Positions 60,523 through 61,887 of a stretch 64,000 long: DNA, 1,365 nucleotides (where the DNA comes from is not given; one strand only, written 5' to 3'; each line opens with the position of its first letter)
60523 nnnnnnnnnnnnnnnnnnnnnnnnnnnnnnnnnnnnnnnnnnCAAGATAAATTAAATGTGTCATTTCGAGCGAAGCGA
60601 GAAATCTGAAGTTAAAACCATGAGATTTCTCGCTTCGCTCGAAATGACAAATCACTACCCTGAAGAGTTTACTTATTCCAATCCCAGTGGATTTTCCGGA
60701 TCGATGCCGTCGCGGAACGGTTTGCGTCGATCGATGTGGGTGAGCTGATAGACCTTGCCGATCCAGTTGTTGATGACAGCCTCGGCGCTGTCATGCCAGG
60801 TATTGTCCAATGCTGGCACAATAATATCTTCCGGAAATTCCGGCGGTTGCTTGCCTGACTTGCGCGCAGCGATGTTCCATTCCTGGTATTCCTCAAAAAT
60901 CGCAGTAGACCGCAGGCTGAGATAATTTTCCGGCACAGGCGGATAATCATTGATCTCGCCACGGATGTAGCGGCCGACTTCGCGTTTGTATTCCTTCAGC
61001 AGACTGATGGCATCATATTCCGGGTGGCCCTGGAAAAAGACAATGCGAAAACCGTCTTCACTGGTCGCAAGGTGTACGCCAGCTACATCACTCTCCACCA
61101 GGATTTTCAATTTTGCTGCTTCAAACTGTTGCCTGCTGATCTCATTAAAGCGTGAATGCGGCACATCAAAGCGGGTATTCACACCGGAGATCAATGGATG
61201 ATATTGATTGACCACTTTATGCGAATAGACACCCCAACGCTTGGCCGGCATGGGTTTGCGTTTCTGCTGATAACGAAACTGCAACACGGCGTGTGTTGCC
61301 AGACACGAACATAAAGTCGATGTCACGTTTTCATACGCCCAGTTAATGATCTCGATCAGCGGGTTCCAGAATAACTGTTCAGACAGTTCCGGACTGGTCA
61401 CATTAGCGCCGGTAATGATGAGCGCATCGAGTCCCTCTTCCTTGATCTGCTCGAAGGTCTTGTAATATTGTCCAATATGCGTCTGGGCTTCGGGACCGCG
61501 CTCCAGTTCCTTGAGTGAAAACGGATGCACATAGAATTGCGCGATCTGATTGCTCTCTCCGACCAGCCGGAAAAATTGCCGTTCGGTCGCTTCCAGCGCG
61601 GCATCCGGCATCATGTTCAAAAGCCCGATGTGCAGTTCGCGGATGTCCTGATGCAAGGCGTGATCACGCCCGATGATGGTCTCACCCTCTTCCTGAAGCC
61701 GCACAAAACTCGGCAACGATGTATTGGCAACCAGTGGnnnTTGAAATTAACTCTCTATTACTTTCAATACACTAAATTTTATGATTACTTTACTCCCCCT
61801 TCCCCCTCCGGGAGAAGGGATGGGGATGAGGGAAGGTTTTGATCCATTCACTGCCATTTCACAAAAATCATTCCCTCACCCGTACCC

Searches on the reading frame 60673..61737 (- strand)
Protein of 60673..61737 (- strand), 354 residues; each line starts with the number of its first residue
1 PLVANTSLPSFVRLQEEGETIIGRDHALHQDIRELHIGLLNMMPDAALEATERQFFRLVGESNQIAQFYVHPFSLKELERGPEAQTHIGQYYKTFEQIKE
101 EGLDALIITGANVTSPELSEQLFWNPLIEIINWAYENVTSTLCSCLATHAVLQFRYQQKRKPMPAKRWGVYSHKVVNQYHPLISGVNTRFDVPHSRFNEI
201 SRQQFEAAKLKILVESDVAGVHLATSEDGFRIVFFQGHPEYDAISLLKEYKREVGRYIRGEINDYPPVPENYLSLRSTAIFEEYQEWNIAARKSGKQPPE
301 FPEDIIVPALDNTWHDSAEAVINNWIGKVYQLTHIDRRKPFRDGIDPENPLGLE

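Call 8: search_protein_families(library=pfam, proteins=[window:60673-61737:-], max_evalue=0.01)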
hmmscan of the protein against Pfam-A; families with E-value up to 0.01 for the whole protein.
window:60673-61737:- (354 aa): 2 families
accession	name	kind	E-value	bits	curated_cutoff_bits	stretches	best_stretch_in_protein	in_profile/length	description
PF04204.22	HTS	-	2.6e-87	293.1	27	1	1-334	1-297/298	Homoserine O-succinyltransferase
PF00117.34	GATase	-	0.0096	16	22.8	0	84-241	22-173/190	Glutamine amidotransferase class-I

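Call 9: search_protein_families(library=ncbifam, proteins=[window:60673-61737:-], max_evalue=0.01)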
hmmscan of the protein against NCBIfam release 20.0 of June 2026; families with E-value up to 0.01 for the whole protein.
window:60673-61737:- (354 aa): 3 families
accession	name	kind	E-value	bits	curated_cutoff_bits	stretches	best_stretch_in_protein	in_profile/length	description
NF003776.0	PRK05368.1-3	equivalog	4.7e-153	509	358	1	1-353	2-352/353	homoserine O-succinyltransferase MetA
NF047918.2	MetA_acetyl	exception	1e-62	212.2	460.5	1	1-273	2-265/302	homoserine O-acetyltransferase MetA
TIGR01001.2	MetA_succinyl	equivalog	2e-62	211.3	495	1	3-273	4-264/304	homoserine O-succinyltransferase MetA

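Call 48: find_related_loci(query=window:60673-61737:-, collection=genome_contigs, flank=8000)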
Query window:60673-61737:- (354 aa) in genome_contigs; peptide patterns used: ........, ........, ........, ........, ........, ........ (x = any residue, [..] = any of these).
600 stretches matched a pattern (row limit reached: there are more); 564 encode a relative of the query (tblastn E <= 1e-3); the best 80 are kept; 80 distinct loci.
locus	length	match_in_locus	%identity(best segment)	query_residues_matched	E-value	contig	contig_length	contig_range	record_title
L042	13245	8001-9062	76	1-354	0e+0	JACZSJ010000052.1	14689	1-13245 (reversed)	MAG: Proteobacteria bacterium isolate B10T3L8 B10T3L8_NODE1058, whole genome shotgun sequence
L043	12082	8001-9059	73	1-353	0e+0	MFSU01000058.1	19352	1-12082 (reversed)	MAG: Candidatus Muproteobacteria bacterium RBG_16_65_34 RBG_16_scaffold_3466, whole genome shotgun sequence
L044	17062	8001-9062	79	1-354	0e+0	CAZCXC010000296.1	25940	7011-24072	MAG TPA_asm: uncultured Enterobacteriaceae bacterium isolate binchicken_co244_6 genome assembly, contig: k141_3198150, w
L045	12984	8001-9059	71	1-353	0e+0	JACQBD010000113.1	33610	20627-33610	MAG: Gammaproteobacteria bacterium isolate NC_groundwater_933_Pr1_S-0.2um_54_18 Montesol18-Sp2_coassembly_scaffold_67803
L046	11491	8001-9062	71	1-354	0e+0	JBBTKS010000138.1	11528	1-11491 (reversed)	MAG: Pseudomonadota bacterium isolate H41-bin172_1 H41_bin172_1_000000000138, whole genome shotgun sequence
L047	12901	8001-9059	73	1-353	2e-179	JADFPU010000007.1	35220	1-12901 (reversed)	MAG: Proteobacteria bacterium isolate B75T3L11 B75T3L11_NODE788, whole genome shotgun sequence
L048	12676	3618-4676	71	1-353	9e-180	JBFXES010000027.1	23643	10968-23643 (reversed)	MAG: Thiohalomonadaceae bacterium isolate CA_2019_TPIn_121 NODE_6900_length_23643_cov_5.637226_TPIn, whole genome shotgu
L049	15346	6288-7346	73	1-353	1e-179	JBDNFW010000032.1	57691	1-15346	MAG: Gammaproteobacteria bacterium isolate concoct.158.ELB k141_403143, whole genome shotgun sequence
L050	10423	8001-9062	73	1-354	3e-178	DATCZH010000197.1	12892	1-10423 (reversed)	MAG TPA_asm: Sulfuricaulis sp. isolate SMAG_U65 k141_1617881, whole genome shotgun sequence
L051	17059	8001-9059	70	1-353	8e-178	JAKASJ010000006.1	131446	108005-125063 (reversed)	MAG: Proteobacteria bacterium isolate YP1.bin44 NODE_121_length_131446_cov_3.771038, whole genome shotgun sequence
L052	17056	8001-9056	72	1-352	1e-177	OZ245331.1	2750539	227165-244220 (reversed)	MAG: Gammaproteobacteria bacterium isolate 55bb2312-d124-4e01-a00d-4f00c345639a genome assembly, chromosome: 1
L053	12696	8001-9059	70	1-353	2e-176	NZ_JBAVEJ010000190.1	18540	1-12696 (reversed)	MAG: Sulfuricaulis sp. isolate MFD05944_ilm_asm_bin16 k127_249872, whole genome shotgun sequence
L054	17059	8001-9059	72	1-353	2e-176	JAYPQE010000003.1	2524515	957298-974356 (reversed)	MAG: Candidatus Eutrophobius brisbanensis isolate SD3109_NP_maxbin_bins.tsv.086 contig_7445_pilon, whole genome shotgun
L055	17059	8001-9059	70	1-353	6e-176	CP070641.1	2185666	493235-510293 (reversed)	MAG: Pseudomonadota bacterium isolate bin909 chromosome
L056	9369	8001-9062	72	1-354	3e-176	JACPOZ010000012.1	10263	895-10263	MAG: Gammaproteobacteria bacterium isolate NC_groundwater_614_Pr5_B-0.1um_57_15 alan_book_18_scaffold_51507, whole genom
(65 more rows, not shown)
